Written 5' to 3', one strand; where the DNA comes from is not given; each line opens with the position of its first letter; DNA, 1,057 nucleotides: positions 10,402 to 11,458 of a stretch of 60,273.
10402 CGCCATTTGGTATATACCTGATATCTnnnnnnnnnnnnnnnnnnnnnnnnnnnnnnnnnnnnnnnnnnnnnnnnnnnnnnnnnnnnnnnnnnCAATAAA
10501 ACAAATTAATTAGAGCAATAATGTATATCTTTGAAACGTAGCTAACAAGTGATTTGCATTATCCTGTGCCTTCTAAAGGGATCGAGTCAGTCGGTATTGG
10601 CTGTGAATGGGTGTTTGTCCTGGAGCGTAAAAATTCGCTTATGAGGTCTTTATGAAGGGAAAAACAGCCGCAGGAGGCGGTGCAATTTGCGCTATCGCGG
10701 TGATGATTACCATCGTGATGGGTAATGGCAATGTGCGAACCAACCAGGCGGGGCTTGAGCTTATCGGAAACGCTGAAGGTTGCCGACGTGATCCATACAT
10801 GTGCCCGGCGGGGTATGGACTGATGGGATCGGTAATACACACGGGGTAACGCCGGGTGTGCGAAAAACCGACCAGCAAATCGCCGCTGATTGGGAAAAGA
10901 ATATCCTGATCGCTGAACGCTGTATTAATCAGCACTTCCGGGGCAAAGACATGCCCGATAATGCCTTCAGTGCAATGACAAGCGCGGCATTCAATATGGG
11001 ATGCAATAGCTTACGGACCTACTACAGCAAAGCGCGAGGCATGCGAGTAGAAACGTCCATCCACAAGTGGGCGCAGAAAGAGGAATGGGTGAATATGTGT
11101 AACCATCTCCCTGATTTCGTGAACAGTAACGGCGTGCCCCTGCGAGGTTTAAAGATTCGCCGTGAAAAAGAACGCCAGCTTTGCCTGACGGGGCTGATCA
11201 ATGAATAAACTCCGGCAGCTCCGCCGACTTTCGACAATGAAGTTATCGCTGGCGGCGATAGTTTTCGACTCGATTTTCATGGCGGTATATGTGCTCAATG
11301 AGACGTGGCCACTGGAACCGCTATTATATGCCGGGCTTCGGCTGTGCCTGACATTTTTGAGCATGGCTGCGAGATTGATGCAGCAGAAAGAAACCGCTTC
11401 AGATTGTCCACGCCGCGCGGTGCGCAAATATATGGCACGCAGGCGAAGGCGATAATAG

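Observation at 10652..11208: lyz (SAR endolysin) carries a -1 frameshift in a G homopolymer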

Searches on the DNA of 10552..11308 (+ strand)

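Call 3: search_dna_similar(query=window:10552-11308:+, collection=phages, mode=near, max_rows=40)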
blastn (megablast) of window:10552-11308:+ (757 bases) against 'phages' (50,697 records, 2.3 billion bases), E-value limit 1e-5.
Records with a match: 19; places in all: 19; records where one place covers at least 80% of the query: 19.
Best place of each record, by identity: 95-99% 19.
By first word of the organism name: Escherichia 14; Enterobacteria 2; Salmonella 2; Punavirus 1.
By host as written in the record: Escherichia coli 7; - 6; Escherichia sp. STEC O157 2; Salmonella enterica subsp. enterica serovar Indiana J46 2; Escherichia coli MC1061 1; Escherichia coli strain MG1655 Z1 1.
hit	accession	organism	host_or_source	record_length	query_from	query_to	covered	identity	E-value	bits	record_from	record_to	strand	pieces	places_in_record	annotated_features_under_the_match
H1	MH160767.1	Escherichia phage vB_EcoM-Ro157c2YLVW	Escherichia sp. STEC O157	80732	1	757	100%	98.7%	0e+0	1345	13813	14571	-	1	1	lysozyme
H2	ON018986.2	Escherichia phage JL22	Escherichia coli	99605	1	757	100%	98.7%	0e+0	1345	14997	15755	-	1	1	lyz: lysin | lydD: holin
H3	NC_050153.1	Escherichia phage vB_EcoM-Ro157c2YLVW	Escherichia sp. STEC O157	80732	1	757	100%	98.7%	0e+0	1345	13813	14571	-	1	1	endolysin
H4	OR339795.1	Escherichia phage phi456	Escherichia coli MC1061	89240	1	757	100%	98.7%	0e+0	1345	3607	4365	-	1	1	Lyz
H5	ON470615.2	Escherichia phage vB_EcoM-673R5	Escherichia coli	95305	1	757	100%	98.7%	0e+0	1343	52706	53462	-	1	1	hypothetical protein (x2)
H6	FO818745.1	Escherichia phage RCS47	Escherichia coli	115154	1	757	100%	98.6%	0e+0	1339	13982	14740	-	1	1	lyz: Lysozyme | Lysis determinant LydD, putative holin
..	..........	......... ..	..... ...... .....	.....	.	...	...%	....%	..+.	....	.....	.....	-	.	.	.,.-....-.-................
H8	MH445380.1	Escherichia phage P1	Escherichia coli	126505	1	757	100%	98.6%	0e+0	1339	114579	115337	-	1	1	1,4-beta-N-acetylmuramidase or lysozyme | holin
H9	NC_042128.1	Escherichia phage RCS47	Escherichia coli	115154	1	757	100%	98.6%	0e+0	1339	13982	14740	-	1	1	lyz: endolysin | holin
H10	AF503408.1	Enterobacteria phage P7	-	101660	1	757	100%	98.4%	0e+0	1334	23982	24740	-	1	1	lyz: Lyz | lydD: LydD | promoter | minus_10_signal | other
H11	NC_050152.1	Enterobacteria phage P7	-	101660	1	757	100%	98.4%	0e+0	1334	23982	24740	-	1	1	lyz: endolysin | lydD: holin | promoter | minus_10_signal | other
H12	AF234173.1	Escherichia phage P1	-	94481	1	757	100%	98.4%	0e+0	1332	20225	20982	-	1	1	99 pct identical (15 gaps) to fragment of P1 sequence deposited as ... | 100 pct identical (0 gaps) to fragment of P1 sequence deposited as ... | lyz: Lyz | lydD: LydD | promoter | and 3 other names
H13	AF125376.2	Escherichia phage P1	-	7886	1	757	100%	98.4%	0e+0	1332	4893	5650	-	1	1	lysA: lysozyme lysA | promoter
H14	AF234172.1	Escherichia phage P1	-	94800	1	757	100%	98.4%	0e+0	1332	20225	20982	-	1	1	99 pct identical (15 gaps) to fragment of P1 sequence deposited as ... | 100 pct identical (0 gaps) to fragment of P1 sequence deposited as ... | lyz: Lyz | lydD: LydD | promoter | and 3 other names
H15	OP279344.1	Escherichia phage P1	Escherichia coli strain MG1655 Z1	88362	1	757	100%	98.4%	0e+0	1332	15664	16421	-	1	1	lyz: Lyz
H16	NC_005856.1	Escherichia phage P1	Escherichia coli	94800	1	757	100%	98.4%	0e+0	1332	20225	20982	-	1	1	99 pct identical (15 gaps) to fragment of P1 sequence deposited as ... | 100 pct identical (0 gaps) to fragment of P1 sequence deposited as ... | lyz: endolysin | lydD: holin | promoter | and 3 other names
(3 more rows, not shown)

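Call 4: search_dna_similar(query=window:10552-11308:+, collection=plasmids, mode=near, max_rows=40)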
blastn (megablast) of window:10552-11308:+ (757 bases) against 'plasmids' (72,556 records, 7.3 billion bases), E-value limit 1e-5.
Records with a match: 502; places in all: 510; records where one place covers at least 80% of the query: 484.
Best place of each record, by identity: >=99% 15; 95-99% 487.
By first word of the organism name: Escherichia 458; Salmonella 33; Klebsiella 8; Shigella 2; Cronobacter 1.
By predicted mobility (MOB-suite, as given by PLSDB): non-mobilizable 471; mobilizable 18; conjugative 13.
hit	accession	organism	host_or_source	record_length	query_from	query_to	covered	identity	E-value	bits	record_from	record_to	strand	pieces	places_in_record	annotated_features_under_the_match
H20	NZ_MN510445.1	Escherichia coli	-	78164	1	757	100%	99.9%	0e+0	1393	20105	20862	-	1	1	lysozyme | hypothetical protein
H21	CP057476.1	Escherichia coli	culture,Pooled cattle faecal samples ...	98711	1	757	100%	99.9%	0e+0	1393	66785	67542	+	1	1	lysozyme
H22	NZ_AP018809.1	Escherichia coli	Bos taurus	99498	1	757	100%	99.1%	0e+0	1362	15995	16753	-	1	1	lysozyme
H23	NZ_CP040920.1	Escherichia coli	Homo sapiens,feces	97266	1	757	100%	98.9%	0e+0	1356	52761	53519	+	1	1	lysozyme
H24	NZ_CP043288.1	Escherichia coli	Homo sapiens,pure culture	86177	1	757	100%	98.9%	0e+0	1356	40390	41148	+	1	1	lysozyme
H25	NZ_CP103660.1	Escherichia coli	Homo sapiens,blood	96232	1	757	100%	98.9%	0e+0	1356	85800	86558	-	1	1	lysozyme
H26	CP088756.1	Escherichia coli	Homo sapiens,blood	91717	1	757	100%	98.8%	0e+0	1351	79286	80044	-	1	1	lysozyme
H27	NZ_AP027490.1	Escherichia coli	-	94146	1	757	100%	98.8%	0e+0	1351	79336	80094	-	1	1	lysozyme | hypothetical protein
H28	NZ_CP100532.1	Escherichia coli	Gallus gallus domesticus,whole ...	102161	1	757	100%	98.8%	0e+0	1349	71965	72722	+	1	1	lysozyme | holin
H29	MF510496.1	Klebsiella pneumoniae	Homo sapiens,Culture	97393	1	757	100%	98.7%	0e+0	1345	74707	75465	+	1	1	lys: lysozyme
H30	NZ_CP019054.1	Escherichia coli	Homo sapiens,Rectal Swab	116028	1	757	100%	98.7%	0e+0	1345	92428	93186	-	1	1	lysozyme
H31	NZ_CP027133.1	Escherichia coli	-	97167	1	757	100%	98.7%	0e+0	1345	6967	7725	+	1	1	lysozyme | hypothetical protein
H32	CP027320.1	Escherichia coli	stool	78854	1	757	100%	98.7%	0e+0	1345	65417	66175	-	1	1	record has no annotation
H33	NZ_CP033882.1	Escherichia coli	Homo sapiens,urine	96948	1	757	100%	98.7%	0e+0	1345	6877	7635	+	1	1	lysozyme | hypothetical protein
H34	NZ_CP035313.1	Escherichia coli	pig,faecal sample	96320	1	757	100%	98.7%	0e+0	1345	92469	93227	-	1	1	lysozyme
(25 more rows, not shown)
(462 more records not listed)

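Call 5: search_dna_similar(query=window:10552-11308:+, collection=ecoli_genomes, mode=near, max_rows=30)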
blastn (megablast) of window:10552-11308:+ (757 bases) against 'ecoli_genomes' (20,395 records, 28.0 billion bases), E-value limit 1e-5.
Records with a match: 502; places in all: 508; records where one place covers at least 80% of the query: 484.
Genomes with a match: 499 of 5426; with a place that covers at least 80% of the query: 482. Places per genome that has any: lowest 1, median 1, highest 2. On chromosomes: 11 places; on plasmids: 497.
Best place of each record, by identity: >=99% 22; 95-99% 480.
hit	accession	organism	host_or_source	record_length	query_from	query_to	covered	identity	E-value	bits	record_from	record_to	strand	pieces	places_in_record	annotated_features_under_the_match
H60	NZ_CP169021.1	Escherichia coli strain UTAK-15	Veal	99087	1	757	100%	99.9%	0e+0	1393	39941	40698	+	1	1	lysozyme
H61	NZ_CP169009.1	Escherichia coli strain UTAK-13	Veal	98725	1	757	100%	99.9%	0e+0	1393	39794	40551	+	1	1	lysozyme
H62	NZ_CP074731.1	Escherichia coli strain SJ2D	Homo sapiens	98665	1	757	100%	99.9%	0e+0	1393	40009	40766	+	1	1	lysozyme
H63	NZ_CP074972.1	Escherichia coli strain 13081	Homo sapiens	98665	1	757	100%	99.9%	0e+0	1393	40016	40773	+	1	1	lysozyme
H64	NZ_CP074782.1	Escherichia coli strain 96_1414B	Homo sapiens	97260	1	757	100%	99.9%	0e+0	1393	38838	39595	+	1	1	lysozyme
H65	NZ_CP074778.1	Escherichia coli strain 96_1414P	Homo sapiens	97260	1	757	100%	99.9%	0e+0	1393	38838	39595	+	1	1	lysozyme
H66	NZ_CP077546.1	Escherichia coli O111:H8 strain 08-4347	Homo sapiens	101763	1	757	100%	99.7%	0e+0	1389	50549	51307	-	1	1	lysozyme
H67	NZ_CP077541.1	Escherichia coli O111:H8 strain 08-4455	Homo sapiens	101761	1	757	100%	99.7%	0e+0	1389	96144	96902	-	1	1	lysozyme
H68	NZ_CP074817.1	Escherichia coli strain 7_33_80A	Fly pool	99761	1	757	100%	99.5%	0e+0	1376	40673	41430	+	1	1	lysozyme | hypothetical protein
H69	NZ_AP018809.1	Escherichia coli strain E2865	Bos taurus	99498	1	757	100%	99.1%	0e+0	1362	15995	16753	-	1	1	lysozyme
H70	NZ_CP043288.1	Escherichia coli strain WCHEC025985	Homo sapiens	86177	1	757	100%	98.9%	0e+0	1356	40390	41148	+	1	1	lysozyme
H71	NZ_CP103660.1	Escherichia coli strain 3150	Homo sapiens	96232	1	757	100%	98.9%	0e+0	1356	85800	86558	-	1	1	lysozyme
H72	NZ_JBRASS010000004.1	Escherichia coli strain 19AR1321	Homo sapiens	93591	1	757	100%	98.9%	0e+0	1356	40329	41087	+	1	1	lysozyme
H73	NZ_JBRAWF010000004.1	Escherichia coli strain 19AR0253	Homo sapiens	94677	1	757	100%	98.9%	0e+0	1356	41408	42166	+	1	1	lysozyme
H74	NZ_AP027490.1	Escherichia coli strain LR-21-1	Homo sapiens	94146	1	757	100%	98.8%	0e+0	1351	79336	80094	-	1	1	lysozyme | hypothetical protein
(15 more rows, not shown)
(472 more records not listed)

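Call 6: get_annotated_region(hit=H20, flank=3000)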
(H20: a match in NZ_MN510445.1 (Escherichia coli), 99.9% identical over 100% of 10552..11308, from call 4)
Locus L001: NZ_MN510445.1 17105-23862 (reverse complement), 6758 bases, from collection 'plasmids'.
description: Escherichia coli strain JIE250 plasmid pJIE250_3, complete sequence
organism: Escherichia coli (NCBI taxid 562)
taxonomy: Bacteria; Pseudomonadota; Gammaproteobacteria; Enterobacterales; Enterobacteriaceae; Escherichia; Escherichia coli
host: -; source: -; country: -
typing (MOB-suite, as given by PLSDB): non-mobilizable; replicon IncY
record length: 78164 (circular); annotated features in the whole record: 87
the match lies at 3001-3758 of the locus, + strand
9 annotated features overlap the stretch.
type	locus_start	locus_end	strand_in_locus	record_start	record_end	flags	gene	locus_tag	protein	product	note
CDS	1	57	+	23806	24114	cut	-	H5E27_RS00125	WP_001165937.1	hypothetical protein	-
CDS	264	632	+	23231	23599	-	-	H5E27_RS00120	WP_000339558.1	hypothetical protein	-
CDS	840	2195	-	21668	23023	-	-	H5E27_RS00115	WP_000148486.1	anti-phage deoxyguanosine triphosphatase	GO:0006203 - dGTP catabolic process [Evidence IEA]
CDS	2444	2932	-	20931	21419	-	-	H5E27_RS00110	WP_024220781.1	single-stranded DNA-binding protein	-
CDS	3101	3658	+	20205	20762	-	-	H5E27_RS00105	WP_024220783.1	lysozyme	-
CDS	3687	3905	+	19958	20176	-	-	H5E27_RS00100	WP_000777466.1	hypothetical protein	-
CDS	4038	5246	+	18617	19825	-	insQ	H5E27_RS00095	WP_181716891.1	RNA-guided endonuclease TnpB family protein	-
CDS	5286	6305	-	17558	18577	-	-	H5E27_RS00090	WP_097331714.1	head processing protein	-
CDS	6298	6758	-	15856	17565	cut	-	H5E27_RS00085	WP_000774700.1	hypothetical protein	-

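Call 7: get_annotated_region(hit=H16, flank=3000)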
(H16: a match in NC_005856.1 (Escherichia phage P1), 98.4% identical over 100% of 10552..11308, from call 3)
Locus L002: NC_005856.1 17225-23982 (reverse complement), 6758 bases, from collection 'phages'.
description: Enterobacteria phage P1, complete genome.
organism: Escherichia phage P1 (NCBI taxid 2886926)
taxonomy: Viruses; Duplodnaviria; Heunggongvirae; Uroviricota; Caudoviricetes; Punavirus; Punavirus P1
host: Escherichia coli; source: -; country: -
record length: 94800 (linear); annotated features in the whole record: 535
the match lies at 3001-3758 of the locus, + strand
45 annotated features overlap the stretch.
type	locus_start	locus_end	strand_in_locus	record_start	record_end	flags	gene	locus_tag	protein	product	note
misc_feature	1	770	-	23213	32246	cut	-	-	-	-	99 pct identical (1 gap) to fragment of P1 sequence deposited as locus BPAJ7641 in GenBank Accession Number AJ000741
CDS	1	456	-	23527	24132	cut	isaB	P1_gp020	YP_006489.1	IsaB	unknown protein function; product 100 pct identical to previously identified hypothetical protein of P1 PID:g2462947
regulatory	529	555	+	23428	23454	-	-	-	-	promoter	predicted sigma 70 promoter Pins, perhaps can drive expression of insA and insB; located outside of IS1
regulatory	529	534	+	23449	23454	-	-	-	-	minus_35_signal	Pins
regulatory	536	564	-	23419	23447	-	-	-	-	promoter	predicted sigma 70 promoter PisaB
regulatory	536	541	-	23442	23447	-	-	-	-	minus_10_signal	PisaB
regulatory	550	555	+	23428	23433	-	-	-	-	minus_10_signal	Pins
regulatory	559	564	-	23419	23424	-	-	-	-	minus_35_signal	PisaB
repeat_region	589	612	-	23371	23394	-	-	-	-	-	terminal IR of IS1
misc_feature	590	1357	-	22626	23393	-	-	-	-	-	99 pct identical (0 gaps) to Escherichia coli insertion sequence IS1 locus ISIS1X in GenBank Accession Number V00609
mobile_element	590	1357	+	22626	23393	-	-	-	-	insertion sequence:IS1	possibly defective in transposition function due to one base substitution in the IR repeat region as compared to the ...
CDS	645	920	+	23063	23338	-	insA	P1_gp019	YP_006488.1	transposase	IS1 transposition protein InsA; 100 pct identical to gp:ECAE000134_6 [IS1 protein InsA]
misc_feature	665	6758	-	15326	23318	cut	-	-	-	-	99 pct identical (15 gaps) to fragment of P1 sequence deposited as locus AF125376.2 in GenBank Accession Number AF125376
CDS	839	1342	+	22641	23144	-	insB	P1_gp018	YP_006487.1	transposase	IS1 transposition protein InsB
repeat_region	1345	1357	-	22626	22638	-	-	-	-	-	terminal IR of IS1; mutant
CDS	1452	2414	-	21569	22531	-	isaA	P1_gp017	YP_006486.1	IsaA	unknown protein function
CDS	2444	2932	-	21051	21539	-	ssb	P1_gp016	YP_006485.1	single strand DNA binding protein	single-stranded DNA binding protein; product 100 pct identical to previously predicted product of Ssb gene of P1 ...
misc_feature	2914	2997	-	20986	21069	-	-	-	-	-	100 pct identical (0 gaps) to fragment of P1 sequence deposited as locus PP1OP21A in GenBank Accession Number M25412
misc_feature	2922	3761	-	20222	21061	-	-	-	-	-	100 pct identical (0 gaps) to fragment of P1 sequence deposited as locus BACP117 in GenBank Accession Number X87673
regulatory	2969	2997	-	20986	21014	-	-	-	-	promoter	sigma 70 promoter P2ssb; corresponds to former Pr21; 100 pct identical to promoter ssb-P1 at nt 5654..5682 of P1 ...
regulatory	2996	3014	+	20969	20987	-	-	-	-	promoter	late promoter LPlyz; 100 pct identical to previously identified late promoter of gene 17 at nt 106..124 of P1 sequence ...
CDS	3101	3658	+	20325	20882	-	lyz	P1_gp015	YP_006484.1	endolysin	product 100 pct identical to previously identified gp17 protein of P1 in GenBank Accession Number CAA61013; region of ...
CDS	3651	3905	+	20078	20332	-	lydD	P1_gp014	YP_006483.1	holin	putative holin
CDS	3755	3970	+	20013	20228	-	lydE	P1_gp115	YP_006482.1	LydE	putative antiholin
CDS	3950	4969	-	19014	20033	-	pro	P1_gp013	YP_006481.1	tail fiber protein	head processing, putative kinase/phosphatase probably involved in activation of host protease; region of aa 34..149 30 ...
CDS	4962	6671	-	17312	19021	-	prt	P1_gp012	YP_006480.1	portal protein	putative portal protein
CDS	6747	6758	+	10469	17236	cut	darB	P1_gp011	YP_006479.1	N-6 DNA methylase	defense against restriction; putative DNA adenine methyltransferase and helicase; protects against a subset of type I ...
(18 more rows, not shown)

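Call 20: search_dna_similar(query=window:10780-10840:+, collection=ecoli_genomes, mode=near, max_rows=25)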
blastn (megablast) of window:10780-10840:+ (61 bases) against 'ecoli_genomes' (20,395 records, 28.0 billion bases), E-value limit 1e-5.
Records with a match: 380; places in all: 380; records where one place covers at least 80% of the query: 369.
Genomes with a match: 377 of 5426; with a place that covers at least 80% of the query: 367. Places per genome that has any: lowest 1, median 1, highest 2. On chromosomes: 8 places; on plasmids: 372.
Best place of each record, by identity: >=99% 11; 95-99% 362; 90-95% 7.
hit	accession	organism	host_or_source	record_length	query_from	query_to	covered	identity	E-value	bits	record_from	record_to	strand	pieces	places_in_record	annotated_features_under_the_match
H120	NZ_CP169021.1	Escherichia coli strain UTAK-15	Veal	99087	1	61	100%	98.4%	2e-21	108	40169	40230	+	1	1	lysozyme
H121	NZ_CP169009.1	Escherichia coli strain UTAK-13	Veal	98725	1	61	100%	98.4%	2e-21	108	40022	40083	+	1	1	lysozyme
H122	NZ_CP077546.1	Escherichia coli O111:H8 strain 08-4347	Homo sapiens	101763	1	61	100%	98.4%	2e-21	108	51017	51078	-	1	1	lysozyme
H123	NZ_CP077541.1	Escherichia coli O111:H8 strain 08-4455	Homo sapiens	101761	1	61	100%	98.4%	2e-21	108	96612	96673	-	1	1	lysozyme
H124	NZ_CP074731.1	Escherichia coli strain SJ2D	Homo sapiens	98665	1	61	100%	98.4%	2e-21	108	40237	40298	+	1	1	lysozyme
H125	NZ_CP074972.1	Escherichia coli strain 13081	Homo sapiens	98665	1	61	100%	98.4%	2e-21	108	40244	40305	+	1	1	lysozyme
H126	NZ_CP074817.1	Escherichia coli strain 7_33_80A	Fly pool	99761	1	61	100%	98.4%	2e-21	108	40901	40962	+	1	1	lysozyme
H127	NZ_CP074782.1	Escherichia coli strain 96_1414B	Homo sapiens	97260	1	61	100%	98.4%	2e-21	108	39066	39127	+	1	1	lysozyme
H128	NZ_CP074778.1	Escherichia coli strain 96_1414P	Homo sapiens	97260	1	61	100%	98.4%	2e-21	108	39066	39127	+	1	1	lysozyme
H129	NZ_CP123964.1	Escherichia coli strain L6-21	Waterfowl manure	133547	1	61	100%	98.4%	2e-21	108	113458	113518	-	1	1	lysozyme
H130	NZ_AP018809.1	Escherichia coli strain E2865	Bos taurus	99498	1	61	100%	96.8%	1e-19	102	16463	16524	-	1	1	lysozyme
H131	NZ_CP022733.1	Escherichia coli strain SA186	Homo sapiens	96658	1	61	100%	96.8%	1e-19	102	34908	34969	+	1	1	lysozyme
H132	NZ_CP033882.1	Escherichia coli strain 50579417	Homo sapiens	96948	1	61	100%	96.8%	1e-19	102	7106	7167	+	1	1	lysozyme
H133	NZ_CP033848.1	Escherichia coli strain FDAARGOS_497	Homo sapiens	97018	1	61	100%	96.8%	1e-19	102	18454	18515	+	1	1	lysozyme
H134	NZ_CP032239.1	Escherichia coli strain ECCWS199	chicken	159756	1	61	100%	96.8%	1e-19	102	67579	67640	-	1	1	lysozyme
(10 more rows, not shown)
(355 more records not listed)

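Call 21: search_dna_similar(query=window:10780-10840:+, collection=plasmids, mode=near, max_rows=25)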
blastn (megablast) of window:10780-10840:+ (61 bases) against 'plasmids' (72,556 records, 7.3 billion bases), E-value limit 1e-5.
Records with a match: 390; places in all: 392; records where one place covers at least 80% of the query: 378.
Best place of each record, by identity: >=99% 12; 95-99% 375; 90-95% 3.
By first word of the organism name: Escherichia 352; Salmonella 28; Klebsiella 8; Shigella 1; Cronobacter 1.
By predicted mobility (MOB-suite, as given by PLSDB): non-mobilizable 362; mobilizable 17; conjugative 11.
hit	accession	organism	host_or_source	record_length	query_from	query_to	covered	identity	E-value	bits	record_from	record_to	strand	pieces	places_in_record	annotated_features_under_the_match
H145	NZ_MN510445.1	Escherichia coli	-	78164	1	61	100%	98.4%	7e-22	108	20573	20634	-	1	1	lysozyme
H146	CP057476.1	Escherichia coli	culture,Pooled cattle faecal samples ...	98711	1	61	100%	98.4%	7e-22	108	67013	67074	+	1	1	lysozyme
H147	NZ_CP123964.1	Escherichia coli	pure culture,Waterfowl manure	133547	1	61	100%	98.4%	7e-22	108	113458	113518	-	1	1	none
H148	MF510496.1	Klebsiella pneumoniae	Homo sapiens,Culture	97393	1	61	100%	96.8%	3e-20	102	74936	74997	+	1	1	lys: lysozyme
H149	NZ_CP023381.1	Escherichia coli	canine,whole organism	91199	1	61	100%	96.8%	3e-20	102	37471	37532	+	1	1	lysozyme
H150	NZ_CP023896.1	Escherichia coli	Homo sapiens,rectal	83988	1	61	100%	96.8%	3e-20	102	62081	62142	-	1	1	lysozyme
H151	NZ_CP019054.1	Escherichia coli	Homo sapiens,Rectal Swab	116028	1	61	100%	96.8%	3e-20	102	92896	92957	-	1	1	lysozyme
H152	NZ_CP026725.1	Escherichia coli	Homo sapiens,Purified Isolate,feces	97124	1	61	100%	96.8%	3e-20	102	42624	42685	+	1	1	lysozyme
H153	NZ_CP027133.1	Escherichia coli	-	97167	1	61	100%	96.8%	3e-20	102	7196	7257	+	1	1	lysozyme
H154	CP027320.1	Escherichia coli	stool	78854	1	61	100%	96.8%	3e-20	102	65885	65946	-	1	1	record has no annotation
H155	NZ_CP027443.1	Escherichia coli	Homo sapiens,stool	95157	1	61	100%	96.8%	3e-20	102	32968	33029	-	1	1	lysozyme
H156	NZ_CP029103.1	Escherichia coli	-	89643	1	61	100%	96.8%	3e-20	102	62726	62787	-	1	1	lysozyme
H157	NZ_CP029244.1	Escherichia coli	cell culture,feces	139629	1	61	100%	96.8%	3e-20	102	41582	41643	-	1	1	lysozyme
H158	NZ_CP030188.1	Salmonella enterica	-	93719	1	61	100%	96.8%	3e-20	102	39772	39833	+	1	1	lysozyme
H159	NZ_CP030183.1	Salmonella enterica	-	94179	1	61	100%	96.8%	3e-20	102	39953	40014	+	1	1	lysozyme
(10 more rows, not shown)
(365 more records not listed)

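Call 23: get_annotated_region(hit=H129, flank=1500)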
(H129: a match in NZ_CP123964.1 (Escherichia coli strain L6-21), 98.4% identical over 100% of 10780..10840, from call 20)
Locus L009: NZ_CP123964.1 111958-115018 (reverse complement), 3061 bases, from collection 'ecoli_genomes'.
description: Escherichia coli strain L6-21 plasmid pSCLS1, complete sequence
organism: Escherichia coli strain L6-21 (NCBI taxid 562)
replicon: plasmid pSCLS1; assembly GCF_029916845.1
host: -; source: Waterfowl manure; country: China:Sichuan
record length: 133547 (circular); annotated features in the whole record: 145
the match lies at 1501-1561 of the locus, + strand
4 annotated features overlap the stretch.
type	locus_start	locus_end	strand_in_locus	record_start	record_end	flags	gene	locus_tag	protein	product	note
CDS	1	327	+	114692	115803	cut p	ompC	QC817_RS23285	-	porin OmpC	frameshifted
CDS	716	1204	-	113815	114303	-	-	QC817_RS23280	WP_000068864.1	single-stranded DNA-binding protein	-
CDS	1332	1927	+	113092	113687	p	-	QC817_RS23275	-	lysozyme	frameshifted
CDS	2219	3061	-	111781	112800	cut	-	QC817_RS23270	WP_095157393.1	head processing protein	-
